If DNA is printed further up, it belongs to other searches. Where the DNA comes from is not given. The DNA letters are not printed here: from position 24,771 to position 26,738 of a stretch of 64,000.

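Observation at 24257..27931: Self-contained cassette: MurA-family enolpyruvyl transferase coupled to a B12-domain radical SAM enzyme, plus DUF218 - candidate undescribed pathway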

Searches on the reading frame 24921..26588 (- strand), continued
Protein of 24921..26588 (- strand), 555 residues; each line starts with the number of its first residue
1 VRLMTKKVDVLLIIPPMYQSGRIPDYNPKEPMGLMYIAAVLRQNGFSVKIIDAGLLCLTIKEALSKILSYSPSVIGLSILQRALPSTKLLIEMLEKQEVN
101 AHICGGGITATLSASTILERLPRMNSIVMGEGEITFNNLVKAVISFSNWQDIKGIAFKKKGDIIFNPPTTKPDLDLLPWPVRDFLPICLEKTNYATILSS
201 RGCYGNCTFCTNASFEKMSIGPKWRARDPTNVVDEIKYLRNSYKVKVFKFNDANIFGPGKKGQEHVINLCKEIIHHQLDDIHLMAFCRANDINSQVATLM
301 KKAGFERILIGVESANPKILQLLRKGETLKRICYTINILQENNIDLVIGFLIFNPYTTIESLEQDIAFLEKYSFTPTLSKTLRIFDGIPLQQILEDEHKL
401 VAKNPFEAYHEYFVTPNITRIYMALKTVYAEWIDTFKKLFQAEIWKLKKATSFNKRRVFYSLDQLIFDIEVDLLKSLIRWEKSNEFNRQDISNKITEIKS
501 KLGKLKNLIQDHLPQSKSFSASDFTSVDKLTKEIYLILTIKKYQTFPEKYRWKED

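Call 40: fold_search(model_id=the predicted structure, library=pdb)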
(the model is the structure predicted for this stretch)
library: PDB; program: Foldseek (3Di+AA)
matches with E <= 10: 1398; with E <= 0.001: 55
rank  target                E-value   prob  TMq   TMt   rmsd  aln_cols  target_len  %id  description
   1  5ul3                  1.8e-24  1.00  0.73  0.57   6.3       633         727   18  Structure of Cobalamin-dependent S-adenosylmethionine radical enzyme OxsB with aqua-cobalamin bound (released 2017-04-19)
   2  5ul4                  2.3e-24  1.00  0.73  0.57   6.6       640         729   18  Structure of Cobalamin-dependent S-adenosylmethionine radical enzyme OxsB with aqua-cobalamin and S-adenosylmethionine b (released 2017-04-19)
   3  5ul2                  8.1e-23  1.00  0.72  0.56   6.7       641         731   18  Structure of Apo, SeMet-labeled Cobalamin-dependent S-adenosylmethionine radical enzyme OxsB (released 2017-04-19)
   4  6wtf_A                2.1e-20  1.00  0.60  0.61   4.7       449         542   19  Structure of radical S-adenosylmethionine methyltransferase, TsrM, from Kitasatospora setae with tryptophan substrate  (released 2020-12-23)
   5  6wte_A                2.5e-20  1.00  0.56  0.55   5.2       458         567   19  Structure of radical S-adenosylmethionine methyltransferase, TsrM, from Kitasatospora setae with cobalamin and [4Fe-4S (released 2020-12-23)
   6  6wte_B                2.9e-20  1.00  0.56  0.59   5.2       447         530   19  Structure of radical S-adenosylmethionine methyltransferase, TsrM, from Kitasatospora setae with cobalamin and [4Fe-4S (released 2020-12-23)
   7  6wtf_B                2.6e-19  1.00  0.60  0.61   4.8       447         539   19  Structure of radical S-adenosylmethionine methyltransferase, TsrM, from Kitasatospora setae with tryptophan substrate  (released 2020-12-23)
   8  9n1d                  3.1e-19  1.00  0.58  0.52  10.6       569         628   17  Crystal structure of CysS from Corallococcus sp. CA054B with 5'-deoxyadenosine and methionine bound (released 2026-01-28)
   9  9n1b                  3.2e-19  1.00  0.57  0.51  10.5       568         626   18  Crystal structure of CysS from Corallococcus sp. CA054B with 5'-deoxyadenosine, methionine, and pantetheinylated 3-metho (released 2026-01-28)
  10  7kdy_A                1.3e-18  1.00  0.58  0.49  12.0       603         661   14  Crystal structure of Streptomyces tokunonesis TokK with hydroxycobalamin, 5'-deoxyadenosine, methionine, and (2R)-pant (released 2022-01-12)
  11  6fd2_A                2.4e-18  1.00  0.58  0.69   4.0       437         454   18  Radical SAM 1,2-diol dehydratase AprD4 in complex with its substrate paromamine (released 2018-01-17)
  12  6fd2_B                4.0e-18  1.00  0.60  0.72   6.1       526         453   17  Radical SAM 1,2-diol dehydratase AprD4 in complex with its substrate paromamine (released 2018-01-17)
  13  7kdx_B                4.2e-18  1.00  0.58  0.49  12.8       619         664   14  Crystal structure of Streptomyces tokunonesis TokK with hydroxycobalamin, 5'-deoxyadenosine, and methionine (released 2022-01-12)
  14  9ccb                  4.9e-18  1.00  0.57  0.74   8.3       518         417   17  X-ray crystal structure of methyl-coenzyme M reductase glutamine methylase (MgmA) from Methanothermobacter marburgensis  (released 2025-01-01)
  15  9n1c                  4.9e-18  1.00  0.57  0.51  10.4       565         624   17  Crystal structure of CysS from Corallococcus sp. CA054B with 5'-deoxyadenosine, methionine, and pantetheinylated 3-ethox (released 2026-01-28)
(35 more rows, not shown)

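Call 52: search_protein_families(library=pfam, proteins=[L040:1944-3179:+, L040:3236-3799:+, L020:2633-3817:+, L020:2029-2631:+], max_evalue=0.001)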
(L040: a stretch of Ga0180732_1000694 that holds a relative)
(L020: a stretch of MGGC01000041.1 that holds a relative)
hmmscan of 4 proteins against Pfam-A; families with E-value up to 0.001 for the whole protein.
L040:1944-3179:+ (411 aa): 2 families
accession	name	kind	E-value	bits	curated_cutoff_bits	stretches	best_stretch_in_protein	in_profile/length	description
PF04055.27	Radical_SAM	-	1.4e-07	32.3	29.5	1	78-210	1-140/166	Radical SAM superfamily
PF13186.11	SPASM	-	2.3e-06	28.2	21.5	1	316-362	6-51/67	Iron-sulfur cluster-binding domain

L040:3236-3799:+ (187 aa): 1 family
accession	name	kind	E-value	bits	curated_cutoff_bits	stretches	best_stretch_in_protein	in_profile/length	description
PF00300.27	His_Phos_1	-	3.5e-48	164.3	21.7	1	4-186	1-182/194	Histidine phosphatase superfamily (branch 1)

L020:2633-3817:+ (394 aa): 2 families
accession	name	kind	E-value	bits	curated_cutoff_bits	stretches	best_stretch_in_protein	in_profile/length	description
PF04055.27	Radical_SAM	-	1.7e-10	41.7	29.5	1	53-170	2-125/166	Radical SAM superfamily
PF13186.11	SPASM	-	1.2e-07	32.4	21.5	1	298-355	6-63/67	Iron-sulfur cluster-binding domain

L020:2029-2631:+ (200 aa): 1 family
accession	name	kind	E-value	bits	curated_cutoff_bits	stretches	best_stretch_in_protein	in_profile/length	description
PF00300.27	His_Phos_1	-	5.2e-45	153.9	21.7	1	3-195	1-190/194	Histidine phosphatase superfamily (branch 1)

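Call 69: search_protein_families(library=padloc, proteins=[window:24921-26579:-, L040:1944-3179:+, L040:3236-3799:+], max_evalue=0.001)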
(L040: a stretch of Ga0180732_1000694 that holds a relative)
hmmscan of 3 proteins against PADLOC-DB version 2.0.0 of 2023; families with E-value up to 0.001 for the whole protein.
window:24921-26579:- (552 aa): 1 family
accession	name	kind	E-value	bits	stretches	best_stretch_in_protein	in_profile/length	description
PDLC04689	PDC-M51A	-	6e-13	46.4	1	69-373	71-356/420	-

L040:1944-3179:+ (411 aa): 1 family
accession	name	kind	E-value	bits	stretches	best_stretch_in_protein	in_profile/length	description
PDLC02904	pVip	-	0.00056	17.5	1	81-230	10-153/262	Viperins associated with kinases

L040:3236-3799:+ (187 aa): 0 families

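Call 75: search_solved_structures(query=A1, max_evalue=0.001)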
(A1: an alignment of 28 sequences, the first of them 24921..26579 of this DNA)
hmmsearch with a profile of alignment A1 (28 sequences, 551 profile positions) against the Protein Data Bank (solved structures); distinct sequences matched with E-value up to 0.001: 14.
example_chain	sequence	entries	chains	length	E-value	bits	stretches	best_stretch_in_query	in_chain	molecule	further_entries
5ul2_A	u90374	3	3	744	6.8e-38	133.6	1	33-371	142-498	OxsB protein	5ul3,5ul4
9ccb_A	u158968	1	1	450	1.2e-12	50.3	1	88-349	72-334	Radical SAM core domain-containing protein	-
6wte_A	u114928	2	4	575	5.9e-10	41.4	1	185-391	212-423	B12-binding domain-containing protein | Tryptophan-C2-methyltransferase containing B12-binding domain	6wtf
6fd2_B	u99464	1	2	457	4.2e-09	38.6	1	167-373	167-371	Putative apramycin biosynthetic oxidoreductase 4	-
9n1b_A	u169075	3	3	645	9.4e-06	27.6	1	66-243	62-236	Radical SAM protein | Radical SAM enzyme CysS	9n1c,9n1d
7kdx_A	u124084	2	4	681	0.00048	21.9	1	69-235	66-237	Methyltransferase TokK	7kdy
7o1p_A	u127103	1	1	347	0.00074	21.3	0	291-371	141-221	[FeFe] hydrogenase maturase subunit HydE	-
3cix_A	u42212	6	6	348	0.00074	21.3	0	291-371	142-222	FeFe-Hydrogenase maturase | [FeFe] hydrogenase maturase subunit HydE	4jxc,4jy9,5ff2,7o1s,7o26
3ciw_A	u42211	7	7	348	0.00074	21.3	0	291-371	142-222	FeFe-Hydrogenase maturase | [FeFe] hydrogenase maturase subunit HydE | Biotin synthetase, putative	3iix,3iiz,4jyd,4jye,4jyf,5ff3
7o1o_A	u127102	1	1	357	0.00076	21.3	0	291-371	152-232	[FeFe] hydrogenase maturase subunit HydE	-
5few_A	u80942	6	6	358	0.00076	21.3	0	291-371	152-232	[FeFe] hydrogenase maturase subunit HydE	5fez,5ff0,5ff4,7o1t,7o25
8qmk_A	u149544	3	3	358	0.00076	21.3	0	291-371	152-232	[FeFe] hydrogenase maturase subunit HydE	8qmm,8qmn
5fep_A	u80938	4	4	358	0.00077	21.2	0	291-371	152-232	[FeFe] hydrogenase maturase subunit HydE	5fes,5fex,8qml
4jy8_A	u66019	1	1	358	0.00077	21.2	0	291-371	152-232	FEFE-HYDROGENASE MATURASE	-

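Call 81: list_cluster_members(proteins=[P0001, P0121, P0241])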
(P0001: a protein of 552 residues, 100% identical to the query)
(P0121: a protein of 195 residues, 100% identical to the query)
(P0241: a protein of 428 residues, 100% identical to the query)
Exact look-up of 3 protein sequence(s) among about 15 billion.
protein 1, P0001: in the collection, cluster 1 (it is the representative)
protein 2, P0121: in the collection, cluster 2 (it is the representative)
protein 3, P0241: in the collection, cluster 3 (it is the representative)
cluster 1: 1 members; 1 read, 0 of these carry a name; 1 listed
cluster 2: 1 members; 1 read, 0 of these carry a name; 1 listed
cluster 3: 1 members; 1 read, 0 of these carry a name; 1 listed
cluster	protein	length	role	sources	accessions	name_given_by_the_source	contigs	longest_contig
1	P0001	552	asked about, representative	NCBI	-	-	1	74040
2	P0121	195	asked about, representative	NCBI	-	-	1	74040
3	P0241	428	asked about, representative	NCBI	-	-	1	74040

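Call 82: search_protein_representatives(protein=window:24921-26579:-)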
Query: 552 residues. Proteins with E-value up to 0.001 (for the whole library): 37327; up to 1e-10: 20284; up to 1e-30: 2102. The best 150 are listed.
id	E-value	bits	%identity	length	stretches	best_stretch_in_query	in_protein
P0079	5.3e-165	566.5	44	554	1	4-552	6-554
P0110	2.1e-143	495.2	45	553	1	5-552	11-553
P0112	9.1e-141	486.5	50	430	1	135-552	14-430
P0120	8.2e-121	420.6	39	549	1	2-547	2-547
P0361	3.0e-120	418.8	38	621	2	5-506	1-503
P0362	3.5e-116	405.4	40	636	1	5-510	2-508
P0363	3.4e-115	402.1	39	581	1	1-518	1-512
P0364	1.1e-111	390.6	38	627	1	7-521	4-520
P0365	5.3e-102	358.6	52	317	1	240-552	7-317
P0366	4.2e-96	339.1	51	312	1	2-310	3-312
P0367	1.4e-90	320.9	38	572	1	8-482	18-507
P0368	2.9e-88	313.2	36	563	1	69-492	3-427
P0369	2.0e-85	303.9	57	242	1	3-240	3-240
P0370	8.7e-77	275.4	51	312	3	290-435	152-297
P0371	1.2e-76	274.9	34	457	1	7-426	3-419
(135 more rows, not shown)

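Call 84: search_protein_families(library=pfam, proteins=[L069:2894-5587:+, L069:8048-8713:+, L069:8715-9377:+, L069:9428-10036:+, L069:10038-11141:+, L071:4302-6038:+, L071:7880-8656:+, L071:2146-3393:+, L014:2677-3447:+, L071:574-1866:+], max_evalue=0.001)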
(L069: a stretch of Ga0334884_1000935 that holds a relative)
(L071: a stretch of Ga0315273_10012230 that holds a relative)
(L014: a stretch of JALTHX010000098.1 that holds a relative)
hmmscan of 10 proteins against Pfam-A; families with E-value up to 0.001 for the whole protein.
L069:2894-5587:+ (897 aa): 3 families
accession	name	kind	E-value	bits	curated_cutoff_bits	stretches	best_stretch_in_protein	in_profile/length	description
PF01510.30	Amidase_2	-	1.1e-16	61.8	26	1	205-343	3-131/131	N-acetylmuramoyl-L-alanine amidase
PF08486.15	SpoIID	-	3e-15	57.1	23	1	719-813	2-97/97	Stage II sporulation protein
PF16158.11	N_BRCA1_IG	-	3.1e-09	37.8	28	0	505-586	9-87/108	Ig-like domain from next to BRCA1 gene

L069:8048-8713:+ (221 aa): 1 family
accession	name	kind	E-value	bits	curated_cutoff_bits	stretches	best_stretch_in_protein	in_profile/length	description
PF00814.31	TsaD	-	1.4e-18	68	24.8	1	35-184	28-182/264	tRNA N6-adenosine threonylcarbamoyltransferase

L069:8715-9377:+ (220 aa): 1 family
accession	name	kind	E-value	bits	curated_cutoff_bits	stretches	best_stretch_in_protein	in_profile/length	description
PF00590.25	TP_methylase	-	9.5e-34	117.6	27.8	1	1-199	1-211/212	Tetrapyrrole (Corrin/Porphyrin) Methylases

L069:9428-10036:+ (202 aa): 1 family
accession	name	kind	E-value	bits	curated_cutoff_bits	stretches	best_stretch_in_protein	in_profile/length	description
PF07963.17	N_methyl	-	1.3e-05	25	21.2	1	2-25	4-27/27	Prokaryotic N-terminal methylation motif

L069:10038-11141:+ (367 aa): 1 family
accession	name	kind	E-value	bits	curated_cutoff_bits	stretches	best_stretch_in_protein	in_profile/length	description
PF07963.17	N_methyl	-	4.1e-06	26.6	21.2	1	5-28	2-25/27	Prokaryotic N-terminal methylation motif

L071:4302-6038:+ (578 aa): 5 families
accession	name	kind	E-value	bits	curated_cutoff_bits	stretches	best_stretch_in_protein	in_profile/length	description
PF01436.27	NHL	-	2.9e-17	62.2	20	1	300-326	2-28/28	NHL repeat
PF13360.13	PQQ_2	-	3e-15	56.9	27.6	2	167-293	31-150/233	Outer membrane protein assembly factor BamB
PF25292.1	Beta-prop_CGLA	-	9.9e-06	25.7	26.8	0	462-522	10-70/316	Lambda-carrageenase beta-propeller domain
PF13570.13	Beta-prop_ACSF4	-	0.00016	21.7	133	0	426-521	80-171/329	Beta-alanine-activating enzyme, beta-propeller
PF14269.12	Arylsulfotran_2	-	0.00078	19.4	27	0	258-288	267-297/301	Arylsulfotransferase (ASST)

L071:7880-8656:+ (258 aa): 8 families
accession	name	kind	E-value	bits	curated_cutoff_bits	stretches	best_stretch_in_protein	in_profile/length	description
PF13649.12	Methyltransf_25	-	3.6e-19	69.7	27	1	55-147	2-97/97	Methyltransferase domain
PF08241.18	Methyltransf_11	-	1.9e-18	67.3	21.2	1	55-150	1-94/95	Methyltransferase domain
PF13489.12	Methyltransf_23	-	1.3e-13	51.4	27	1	32-222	7-161/164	Methyltransferase domain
PF08242.18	Methyltransf_12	-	4.1e-11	43.9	30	1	55-149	1-98/98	Methyltransferase domain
PF13847.12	Methyltransf_31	-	3.9e-10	40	27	1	52-155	5-113/145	Methyltransferase domain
PF01209.24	Ubie_methyltran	-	6.1e-05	22.9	20.1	1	52-150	49-150/233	ubiE/COQ5 methyltransferase family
PF05148.21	Methyltransf_8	-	8.3e-05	23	27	1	39-150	61-155/219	Hypothetical methyltransferase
PF03141.22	Methyltransf_29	-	0.00019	20.6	23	1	32-149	99-215/506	Putative S-adenosyl-L-methionine-dependent methyltransferase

L071:2146-3393:+ (415 aa): 1 family
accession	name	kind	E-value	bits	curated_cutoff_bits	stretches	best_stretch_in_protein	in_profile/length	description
PF14907.12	NTP_transf_5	-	2.1e-23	83.7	31.2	1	2-198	57-243/249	Uncharacterised nucleotidyltransferase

L014:2677-3447:+ (256 aa): 2 families
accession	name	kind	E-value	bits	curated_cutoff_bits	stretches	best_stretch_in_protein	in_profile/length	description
PF00483.29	NTP_transferase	-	2.8e-10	40.6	21.2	1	12-149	3-144/245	Nucleotidyl transferase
PF12804.13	NTP_transf_3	-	1.1e-05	26.1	27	1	12-154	2-133/160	MobA-like NTP transferase domain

L071:574-1866:+ (430 aa): 2 families
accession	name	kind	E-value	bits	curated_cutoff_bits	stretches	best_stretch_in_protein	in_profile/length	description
PF05193.26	Peptidase_M16_C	-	1.4e-15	58.1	23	1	184-340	19-179/181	Peptidase M16 inactive domain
PF00675.25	Peptidase_M16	-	1.7e-06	28.5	22.3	1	17-91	2-77/149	Insulinase (Peptidase family M16)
